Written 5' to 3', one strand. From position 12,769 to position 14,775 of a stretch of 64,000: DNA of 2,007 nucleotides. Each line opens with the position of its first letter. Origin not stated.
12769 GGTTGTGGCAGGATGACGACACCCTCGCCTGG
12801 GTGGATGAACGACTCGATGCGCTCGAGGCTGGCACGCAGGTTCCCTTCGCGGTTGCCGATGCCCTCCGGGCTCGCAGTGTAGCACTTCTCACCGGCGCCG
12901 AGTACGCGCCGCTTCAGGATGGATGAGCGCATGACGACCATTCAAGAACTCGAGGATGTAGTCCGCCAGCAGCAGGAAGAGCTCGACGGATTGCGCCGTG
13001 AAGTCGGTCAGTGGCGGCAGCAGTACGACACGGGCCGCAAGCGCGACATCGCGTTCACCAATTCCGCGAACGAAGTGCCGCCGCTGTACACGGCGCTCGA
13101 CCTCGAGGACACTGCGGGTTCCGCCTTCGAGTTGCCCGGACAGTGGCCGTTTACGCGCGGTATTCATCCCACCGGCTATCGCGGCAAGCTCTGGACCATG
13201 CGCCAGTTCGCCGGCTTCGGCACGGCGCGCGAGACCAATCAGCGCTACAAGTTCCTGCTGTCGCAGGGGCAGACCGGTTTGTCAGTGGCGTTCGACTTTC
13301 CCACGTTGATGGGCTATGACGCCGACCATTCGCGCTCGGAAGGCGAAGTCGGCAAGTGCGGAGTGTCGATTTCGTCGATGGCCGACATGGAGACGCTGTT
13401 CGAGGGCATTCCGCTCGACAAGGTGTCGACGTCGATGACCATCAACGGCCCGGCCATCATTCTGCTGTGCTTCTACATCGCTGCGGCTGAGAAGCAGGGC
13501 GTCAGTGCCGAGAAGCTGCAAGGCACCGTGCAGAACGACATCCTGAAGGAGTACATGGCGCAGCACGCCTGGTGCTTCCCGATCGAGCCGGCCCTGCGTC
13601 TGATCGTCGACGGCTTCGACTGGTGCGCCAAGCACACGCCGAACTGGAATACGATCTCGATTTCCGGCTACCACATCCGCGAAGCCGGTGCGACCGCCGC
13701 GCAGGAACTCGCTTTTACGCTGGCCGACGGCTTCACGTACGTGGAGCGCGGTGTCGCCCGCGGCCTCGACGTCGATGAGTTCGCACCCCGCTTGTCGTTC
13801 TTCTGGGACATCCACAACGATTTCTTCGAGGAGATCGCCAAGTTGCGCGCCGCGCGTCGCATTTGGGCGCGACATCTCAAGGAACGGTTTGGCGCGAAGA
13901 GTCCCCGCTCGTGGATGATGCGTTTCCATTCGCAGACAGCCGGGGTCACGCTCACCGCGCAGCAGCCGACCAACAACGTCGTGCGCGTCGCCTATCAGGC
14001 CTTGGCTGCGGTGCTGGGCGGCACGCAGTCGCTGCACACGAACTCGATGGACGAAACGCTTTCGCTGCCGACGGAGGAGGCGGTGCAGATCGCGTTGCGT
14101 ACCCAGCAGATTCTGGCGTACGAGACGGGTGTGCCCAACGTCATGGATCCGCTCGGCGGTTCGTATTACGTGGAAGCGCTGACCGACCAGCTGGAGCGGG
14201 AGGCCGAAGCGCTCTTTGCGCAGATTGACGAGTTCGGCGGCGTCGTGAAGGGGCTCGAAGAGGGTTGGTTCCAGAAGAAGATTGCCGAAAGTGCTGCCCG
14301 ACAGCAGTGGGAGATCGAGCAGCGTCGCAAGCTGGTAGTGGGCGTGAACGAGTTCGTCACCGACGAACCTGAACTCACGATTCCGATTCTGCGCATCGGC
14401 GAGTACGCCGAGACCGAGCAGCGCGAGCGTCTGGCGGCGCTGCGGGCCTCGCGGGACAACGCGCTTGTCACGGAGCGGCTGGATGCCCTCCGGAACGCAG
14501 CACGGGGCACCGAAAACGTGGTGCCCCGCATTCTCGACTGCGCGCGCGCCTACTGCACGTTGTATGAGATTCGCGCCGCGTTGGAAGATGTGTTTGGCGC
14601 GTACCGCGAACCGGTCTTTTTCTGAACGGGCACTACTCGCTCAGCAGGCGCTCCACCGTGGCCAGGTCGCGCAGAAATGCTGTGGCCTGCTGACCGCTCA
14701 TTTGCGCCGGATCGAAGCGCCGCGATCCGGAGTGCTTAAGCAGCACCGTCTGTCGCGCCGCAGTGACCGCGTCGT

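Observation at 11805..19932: Candidate undescribed branched-chain acyl-CoA pathway: MeaB + ICM-type mutase + methyltransferase + carboxyltransferase + split AtuA + small membrane protein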

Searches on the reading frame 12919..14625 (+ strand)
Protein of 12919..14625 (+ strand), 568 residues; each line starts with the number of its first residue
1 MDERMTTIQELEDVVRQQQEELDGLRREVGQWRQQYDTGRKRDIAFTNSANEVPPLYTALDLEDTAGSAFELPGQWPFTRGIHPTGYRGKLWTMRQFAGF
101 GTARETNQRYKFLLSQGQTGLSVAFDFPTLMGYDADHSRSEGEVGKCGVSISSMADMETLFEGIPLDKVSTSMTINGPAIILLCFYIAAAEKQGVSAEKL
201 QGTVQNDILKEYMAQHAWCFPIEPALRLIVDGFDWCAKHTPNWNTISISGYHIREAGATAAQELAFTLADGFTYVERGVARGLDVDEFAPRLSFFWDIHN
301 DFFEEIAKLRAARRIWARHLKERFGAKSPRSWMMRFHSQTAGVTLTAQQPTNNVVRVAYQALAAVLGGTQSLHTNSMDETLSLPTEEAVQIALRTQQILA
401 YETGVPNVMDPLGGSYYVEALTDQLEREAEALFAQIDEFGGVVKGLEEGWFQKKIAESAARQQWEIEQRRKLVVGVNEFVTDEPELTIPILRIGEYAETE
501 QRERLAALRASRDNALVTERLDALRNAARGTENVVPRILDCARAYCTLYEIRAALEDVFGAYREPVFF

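Call 3: search_protein_families(library=pfam, proteins=[window:12919-14625:+])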
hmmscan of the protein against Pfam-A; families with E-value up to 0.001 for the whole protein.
window:12919-14625:+ (568 aa): 2 families
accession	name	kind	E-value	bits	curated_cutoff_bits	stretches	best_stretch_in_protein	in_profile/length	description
PF01642.28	MM_CoA_mutase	-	5.8e-227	754.7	22.1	1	47-560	2-512/512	Methylmalonyl-CoA mutase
PF04102.17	SlyX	-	4.8e-05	24.3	30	1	7-55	18-65/67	SlyX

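Call 5: search_protein_families(library=ncbifam, proteins=[window:12919-14625:+], max_evalue=0.00001)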
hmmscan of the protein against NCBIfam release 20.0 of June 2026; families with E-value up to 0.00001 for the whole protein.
window:12919-14625:+ (568 aa): 4 families
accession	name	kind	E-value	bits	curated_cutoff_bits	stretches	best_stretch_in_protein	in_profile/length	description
TIGR00641.1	acid_CoA_mut_N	subfamily_domain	8.4e-228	756.9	303.8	1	47-565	3-525/528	methylmalonyl-CoA mutase N-terminal domain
NF006944.0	PRK09426.1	equivalog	1.8e-194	647.7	876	1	43-564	33-553/721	methylmalonyl-CoA mutase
NF045497.1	IsobCoAmut_IcmF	equivalog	1.7e-103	347.3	1500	2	197-564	705-1074/1076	fused isobutyryl-CoA mutase/GTPase IcmF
TIGR00642.1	mmCoA_mut_beta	equivalog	2.4e-59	201.1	617.25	1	187-479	162-450/620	methylmalonyl-CoA mutase small subunit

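Call 7: search_solved_structures(query=window:12919-14625:+, show_alignments=3)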
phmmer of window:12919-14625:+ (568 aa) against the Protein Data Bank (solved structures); distinct sequences matched with E-value up to 0.001: 11.
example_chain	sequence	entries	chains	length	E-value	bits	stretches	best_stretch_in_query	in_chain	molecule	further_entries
4r3u_A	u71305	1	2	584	3.9e-165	553.7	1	18-567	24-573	2-hydroxyisobutyryl-CoA mutase large subunit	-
8gju_J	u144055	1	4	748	4.5e-153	513.9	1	47-563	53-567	Methylmalonyl-CoA mutase, mitochondrial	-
2xij_A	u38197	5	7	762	4.8e-153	513.8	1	47-563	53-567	METHYLMALONYL-COA MUTASE, MITOCHONDRIAL | Methylmalonyl-CoA mutase, mitochondrial precursor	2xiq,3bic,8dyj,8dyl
6oxc_A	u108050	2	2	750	1.6e-142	479.1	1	49-564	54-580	Methylmalonyl-CoA mutase large subunit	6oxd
5req_A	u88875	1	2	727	4.4e-141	474.3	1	74-563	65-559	PROTEIN (METHYLMALONYL-COA MUTASE ALPHA-SUBUNIT)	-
1req_A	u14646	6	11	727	1.1e-140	472.9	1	74-563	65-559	METHYLMALONYL-COA MUTASE | PROTEIN (METHYLMALONYL-COA MUTASE)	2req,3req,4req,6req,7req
1e1c_A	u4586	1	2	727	2.8e-139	468.4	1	74-563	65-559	METHYLMALONYL-COA MUTASE ALPHA CHAIN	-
4xc6_A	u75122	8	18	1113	1.8e-83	284.2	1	72-564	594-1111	Isobutyryl-CoA mutase fused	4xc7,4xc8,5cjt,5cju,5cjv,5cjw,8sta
8ssl_A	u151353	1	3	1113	1.8e-83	284.2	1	72-564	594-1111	Fused isobutyryl-CoA mutase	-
6oxc_B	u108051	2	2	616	1.8e-31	112.6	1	244-497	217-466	Methylmalonyl-CoA mutase small subunit mutA | Methylmalonyl-CoA mutase small subunit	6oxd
1e1c_B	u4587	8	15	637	4.8e-28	101.2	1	222-479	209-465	METHYLMALONYL-COA MUTASE BETA CHAIN | METHYLMALONYL-COA MUTASE | PROTEIN (METHYLMALONYL-COA MUTASE BETA-SUBUNIT)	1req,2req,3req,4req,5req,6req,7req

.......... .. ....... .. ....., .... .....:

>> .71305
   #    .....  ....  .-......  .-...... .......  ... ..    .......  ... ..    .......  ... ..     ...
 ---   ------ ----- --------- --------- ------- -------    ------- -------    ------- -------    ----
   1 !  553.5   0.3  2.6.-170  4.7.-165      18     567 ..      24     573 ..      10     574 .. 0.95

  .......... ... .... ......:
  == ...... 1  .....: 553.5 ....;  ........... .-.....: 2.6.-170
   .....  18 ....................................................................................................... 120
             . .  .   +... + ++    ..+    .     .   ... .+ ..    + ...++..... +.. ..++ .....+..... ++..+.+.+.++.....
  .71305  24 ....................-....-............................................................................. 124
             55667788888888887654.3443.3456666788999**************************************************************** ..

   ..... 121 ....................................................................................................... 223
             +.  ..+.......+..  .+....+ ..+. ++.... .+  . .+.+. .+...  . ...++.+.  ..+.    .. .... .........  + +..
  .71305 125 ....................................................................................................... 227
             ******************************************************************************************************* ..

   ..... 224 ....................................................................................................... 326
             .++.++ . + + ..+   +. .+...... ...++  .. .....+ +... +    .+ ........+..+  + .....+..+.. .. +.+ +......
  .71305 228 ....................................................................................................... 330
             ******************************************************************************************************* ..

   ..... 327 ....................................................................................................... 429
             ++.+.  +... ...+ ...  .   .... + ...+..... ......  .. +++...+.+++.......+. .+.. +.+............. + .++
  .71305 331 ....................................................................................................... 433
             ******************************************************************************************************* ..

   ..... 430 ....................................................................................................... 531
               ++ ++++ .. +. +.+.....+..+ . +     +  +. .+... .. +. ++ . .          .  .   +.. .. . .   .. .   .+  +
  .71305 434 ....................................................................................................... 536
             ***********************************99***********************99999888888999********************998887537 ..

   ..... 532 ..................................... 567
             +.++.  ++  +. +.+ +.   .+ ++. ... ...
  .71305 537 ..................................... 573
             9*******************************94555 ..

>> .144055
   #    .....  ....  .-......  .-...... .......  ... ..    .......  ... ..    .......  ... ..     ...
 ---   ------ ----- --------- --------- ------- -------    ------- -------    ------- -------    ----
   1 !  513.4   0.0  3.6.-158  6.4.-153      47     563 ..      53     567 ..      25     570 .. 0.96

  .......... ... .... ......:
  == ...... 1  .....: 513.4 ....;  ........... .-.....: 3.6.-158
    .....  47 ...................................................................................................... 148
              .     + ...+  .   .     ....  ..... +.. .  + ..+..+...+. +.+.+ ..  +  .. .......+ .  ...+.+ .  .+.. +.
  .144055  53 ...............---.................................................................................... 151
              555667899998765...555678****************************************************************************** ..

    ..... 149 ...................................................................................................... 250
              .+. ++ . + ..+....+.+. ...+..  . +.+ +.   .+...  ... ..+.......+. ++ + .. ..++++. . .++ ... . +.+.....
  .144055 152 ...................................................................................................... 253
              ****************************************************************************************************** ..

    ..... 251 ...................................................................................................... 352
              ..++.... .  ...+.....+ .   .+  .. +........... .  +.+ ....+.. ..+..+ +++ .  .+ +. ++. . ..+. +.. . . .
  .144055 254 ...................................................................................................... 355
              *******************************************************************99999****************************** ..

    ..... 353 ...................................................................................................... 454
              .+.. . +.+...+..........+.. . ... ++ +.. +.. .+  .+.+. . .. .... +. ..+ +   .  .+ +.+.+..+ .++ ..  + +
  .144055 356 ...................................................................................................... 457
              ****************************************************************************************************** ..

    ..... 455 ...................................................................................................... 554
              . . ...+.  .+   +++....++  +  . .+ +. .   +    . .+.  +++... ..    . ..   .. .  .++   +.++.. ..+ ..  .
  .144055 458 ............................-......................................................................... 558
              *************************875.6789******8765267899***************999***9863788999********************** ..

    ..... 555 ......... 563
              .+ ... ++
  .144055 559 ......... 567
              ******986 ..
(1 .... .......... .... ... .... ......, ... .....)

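Call 48: search_dna_similar(query=window:12919-14625:+, collection=plasmids, mode=protein, max_rows=40)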
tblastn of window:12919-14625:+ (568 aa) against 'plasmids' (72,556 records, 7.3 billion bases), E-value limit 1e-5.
Records with a match: 434; places in all: 484; records where one place covers at least 80% of the query: 420.
Best place of each record, by identity: 60-80% 1; <60% 433.
By first word of the organism name: Rhizobium 129; Sinorhizobium 98; Burkholderia 38; Streptomyces 15; Azospirillum 14; Sphingobium 14; Mesorhizobium 11; Ensifer 9; Paraburkholderia 9; Shinella 8; and 55 more.
By predicted mobility (MOB-suite, as given by PLSDB): non-mobilizable 253; conjugative 105; mobilizable 76.
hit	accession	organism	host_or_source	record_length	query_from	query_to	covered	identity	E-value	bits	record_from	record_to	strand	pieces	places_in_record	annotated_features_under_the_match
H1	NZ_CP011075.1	Brevibacillus laterosporus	Oryza sativa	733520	34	563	93%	57.8%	0e+0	607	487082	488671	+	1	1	methylmalonyl-CoA mutase family protein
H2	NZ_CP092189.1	Deinococcus sp. KNUC1210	Setaria viridis,cell ...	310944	41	564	92%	57.8%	0e+0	615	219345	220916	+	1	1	methylmalonyl-CoA mutase family protein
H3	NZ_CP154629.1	Acetoanaerobium noterae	cell culture,Sludge of a digestion ...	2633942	18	568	97%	53.9%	0e+0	629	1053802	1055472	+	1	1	none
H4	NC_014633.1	Ilyobacter polytropus DSM 2926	marine mud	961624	47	566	92%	56.8%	0e+0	611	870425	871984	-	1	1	methylmalonyl-CoA mutase family protein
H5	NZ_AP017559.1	Halopenitus persicus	-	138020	40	563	92%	54.9%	0e+0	602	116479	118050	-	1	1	methylmalonyl-CoA mutase family protein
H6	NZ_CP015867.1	Streptomyces parvulus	-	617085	47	562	91%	55.6%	5e-175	556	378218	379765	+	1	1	methylmalonyl-CoA mutase family protein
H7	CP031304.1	Natrinema thermotolerans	Cell culture,Korean salt-fermented food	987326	48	563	91%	55.5%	0e+0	603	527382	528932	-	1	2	none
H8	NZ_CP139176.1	Streptomyces sp. CL7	soild,microorganism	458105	47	562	91%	54.5%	3e-167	534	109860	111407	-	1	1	methylmalonyl-CoA mutase family protein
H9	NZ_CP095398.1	Natribaculum luteum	cell culture,brine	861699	3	566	99%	49.7%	5e-173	550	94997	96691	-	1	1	methylmalonyl-CoA mutase family protein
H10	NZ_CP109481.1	Streptomyces sp. NBC_01450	-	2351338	45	563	91%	53.4%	5e-174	553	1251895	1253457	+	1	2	none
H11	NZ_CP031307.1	Natronorubrum bangense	Cell culture,The Bange salt-alkaline ...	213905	21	564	96%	51.0%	0e+0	575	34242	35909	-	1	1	methylmalonyl-CoA mutase family protein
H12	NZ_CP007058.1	Halostagnicola larsenii XH-48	-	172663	6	566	99%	49.3%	3e-176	559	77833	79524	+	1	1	methylmalonyl-CoA mutase family protein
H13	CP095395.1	Natribaculum longum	cell culture,saline soil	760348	15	566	97%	50.1%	9e-175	555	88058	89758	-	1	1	none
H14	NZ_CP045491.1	Natronorubrum aibiense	single cell,Xinjiang Aibi Salt Lake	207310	19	564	96%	50.6%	0e+0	573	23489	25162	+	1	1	methylmalonyl-CoA mutase family protein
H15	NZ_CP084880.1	Natrinema halophilum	pure culture,salt mine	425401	2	566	99%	48.9%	2e-174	554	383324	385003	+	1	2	methylmalonyl-CoA mutase family protein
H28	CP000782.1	Xanthobacter autotrophicus Py2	-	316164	1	567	100%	47.7%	3e-162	519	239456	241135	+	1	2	methylmalonyl-CoA mutase, large subunit | LAO/AO transport system ATPase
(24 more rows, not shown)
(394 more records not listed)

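Call 49: get_annotated_region(hit=H28, flank=9000)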
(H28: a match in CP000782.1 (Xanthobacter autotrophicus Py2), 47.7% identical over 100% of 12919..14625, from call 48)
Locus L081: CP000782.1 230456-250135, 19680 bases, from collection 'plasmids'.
description: Xanthobacter autotrophicus Py2 plasmid pXAUT01, complete sequence
organism: Xanthobacter autotrophicus Py2 (NCBI taxid 78245)
taxonomy: Bacteria; Pseudomonadota; Alphaproteobacteria; Hyphomicrobiales; Xanthobacteraceae; Xanthobacter; Xanthobacter autotrophicus; Xanthobacter autotrophicus Py2
host: -; source: -; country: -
typing (MOB-suite, as given by PLSDB): conjugative; replicon rep_cluster_649; relaxase MOBQ; mating-pair formation MPF_T
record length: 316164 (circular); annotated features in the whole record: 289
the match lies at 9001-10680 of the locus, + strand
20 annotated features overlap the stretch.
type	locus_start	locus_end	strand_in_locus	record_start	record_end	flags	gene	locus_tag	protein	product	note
CDS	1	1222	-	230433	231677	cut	-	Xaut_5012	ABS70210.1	conserved hypothetical protein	-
CDS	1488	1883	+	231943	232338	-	-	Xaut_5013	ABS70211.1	transposase IS3/IS911 family protein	-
CDS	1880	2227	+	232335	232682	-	-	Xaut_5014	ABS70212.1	IS66 Orf2 family protein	-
CDS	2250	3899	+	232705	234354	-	-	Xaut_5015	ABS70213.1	transposase IS66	-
CDS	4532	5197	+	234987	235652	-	-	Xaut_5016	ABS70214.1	hypothetical protein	-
CDS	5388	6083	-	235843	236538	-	-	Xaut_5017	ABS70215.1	transcriptional regulator, GntR family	-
CDS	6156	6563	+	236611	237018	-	-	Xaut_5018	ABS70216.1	cobalamin B12-binding domain protein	-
CDS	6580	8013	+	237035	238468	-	-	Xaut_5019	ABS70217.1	Phenylacetate--CoA ligase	-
CDS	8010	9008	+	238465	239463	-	-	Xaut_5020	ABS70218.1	LAO/AO transport system ATPase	-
CDS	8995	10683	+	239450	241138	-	-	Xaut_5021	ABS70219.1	methylmalonyl-CoA mutase, large subunit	-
CDS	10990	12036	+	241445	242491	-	-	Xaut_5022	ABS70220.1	carbonic anhydrase/acetyltransferase isoleucine patch superfamily-like protein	-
CDS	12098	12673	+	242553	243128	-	-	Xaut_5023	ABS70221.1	ATP--cobalamin adenosyltransferase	-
CDS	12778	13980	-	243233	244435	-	-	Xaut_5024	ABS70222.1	extracellular ligand-binding receptor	-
CDS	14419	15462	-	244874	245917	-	-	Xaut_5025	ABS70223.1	aminotransferase class I and II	-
CDS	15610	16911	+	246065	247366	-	-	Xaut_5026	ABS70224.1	transposase-like protein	-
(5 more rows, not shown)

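Call 51: get_annotated_region(hit=H6, flank=6000)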
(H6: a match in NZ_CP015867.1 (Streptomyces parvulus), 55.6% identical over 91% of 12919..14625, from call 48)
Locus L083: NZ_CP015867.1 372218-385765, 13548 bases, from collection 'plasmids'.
description: Streptomyces parvulus strain 2297 plasmid pSPA1, complete sequence
organism: Streptomyces parvulus (NCBI taxid 146923)
taxonomy: Bacteria; Actinomycetota; Actinomycetes; Kitasatosporales; Streptomycetaceae; Streptomyces; Streptomyces parvulus
host: -; source: -; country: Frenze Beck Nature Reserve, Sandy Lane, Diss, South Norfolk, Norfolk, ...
typing (MOB-suite, as given by PLSDB): non-mobilizable
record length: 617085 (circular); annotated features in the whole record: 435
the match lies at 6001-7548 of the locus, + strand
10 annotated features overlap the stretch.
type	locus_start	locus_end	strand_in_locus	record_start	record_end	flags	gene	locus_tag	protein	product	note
CDS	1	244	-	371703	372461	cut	-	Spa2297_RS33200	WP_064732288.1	alpha/beta fold hydrolase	-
CDS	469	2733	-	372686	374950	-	-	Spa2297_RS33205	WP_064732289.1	MMPL family transporter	-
CDS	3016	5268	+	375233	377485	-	-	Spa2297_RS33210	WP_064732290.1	helix-turn-helix domain-containing protein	-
CDS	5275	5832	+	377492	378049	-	-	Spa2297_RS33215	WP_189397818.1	XRE family transcriptional regulator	-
CDS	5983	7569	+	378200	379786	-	-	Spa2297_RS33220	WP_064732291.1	methylmalonyl-CoA mutase family protein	-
CDS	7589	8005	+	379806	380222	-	-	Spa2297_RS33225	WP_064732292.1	cobalamin B12-binding domain-containing protein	-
CDS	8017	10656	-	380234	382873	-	-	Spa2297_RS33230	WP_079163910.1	DEAD/DEAH box helicase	-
CDS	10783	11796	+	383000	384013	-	-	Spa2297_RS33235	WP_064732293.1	YihY/virulence factor BrkB family protein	-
CDS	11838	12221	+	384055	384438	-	-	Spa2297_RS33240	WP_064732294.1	hypothetical protein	-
CDS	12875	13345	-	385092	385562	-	-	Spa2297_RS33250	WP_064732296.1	hemerythrin domain-containing protein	-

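Call 52: get_annotated_region(hit=H2, flank=8000)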
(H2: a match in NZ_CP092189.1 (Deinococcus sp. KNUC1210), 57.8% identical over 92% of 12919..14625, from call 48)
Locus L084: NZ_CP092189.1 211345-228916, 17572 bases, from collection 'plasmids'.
description: Deinococcus sp. KNUC1210 plasmid unnamed3, complete sequence
organism: Deinococcus sp. KNUC1210 (NCBI taxid 2917691)
taxonomy: Bacteria; Deinococcota; Deinococci; Deinococcales; Deinococcaceae; Deinococcus; Deinococcus sp. KNUC1210
host: -; source: Setaria viridis,cell culture,rhizospheric soil; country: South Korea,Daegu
typing (MOB-suite, as given by PLSDB): non-mobilizable
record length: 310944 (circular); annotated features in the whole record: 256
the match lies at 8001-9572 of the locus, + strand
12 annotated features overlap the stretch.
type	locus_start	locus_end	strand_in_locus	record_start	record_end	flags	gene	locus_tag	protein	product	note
CDS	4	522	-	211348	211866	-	-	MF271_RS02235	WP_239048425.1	tail fiber protein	-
CDS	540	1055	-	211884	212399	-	-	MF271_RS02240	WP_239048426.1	tail fiber protein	-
CDS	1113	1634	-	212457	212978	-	-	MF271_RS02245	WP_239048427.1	tail fiber protein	-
CDS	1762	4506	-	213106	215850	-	-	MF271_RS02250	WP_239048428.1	VcbS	-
CDS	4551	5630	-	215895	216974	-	-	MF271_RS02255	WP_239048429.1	hypothetical protein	-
CDS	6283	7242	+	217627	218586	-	meaB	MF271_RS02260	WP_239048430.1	methylmalonyl Co-A mutase-associated GTPase MeaB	GO:1903826 - L-arginine transmembrane transport [Evidence IEA]; GO:0015819 - lysine transport [Evidence IEA]; ...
CDS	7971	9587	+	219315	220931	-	-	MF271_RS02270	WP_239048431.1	methylmalonyl-CoA mutase family protein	-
CDS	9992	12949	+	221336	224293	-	-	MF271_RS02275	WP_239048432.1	hypothetical protein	-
CDS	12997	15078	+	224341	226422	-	-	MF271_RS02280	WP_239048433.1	hypothetical protein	-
CDS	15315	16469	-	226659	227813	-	-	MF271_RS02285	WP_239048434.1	acyl-CoA dehydrogenase family protein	-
CDS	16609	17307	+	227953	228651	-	-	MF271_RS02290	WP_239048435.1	ATP-binding cassette domain-containing protein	-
CDS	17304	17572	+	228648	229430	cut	fetB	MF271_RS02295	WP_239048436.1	iron export ABC transporter permease subunit FetB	-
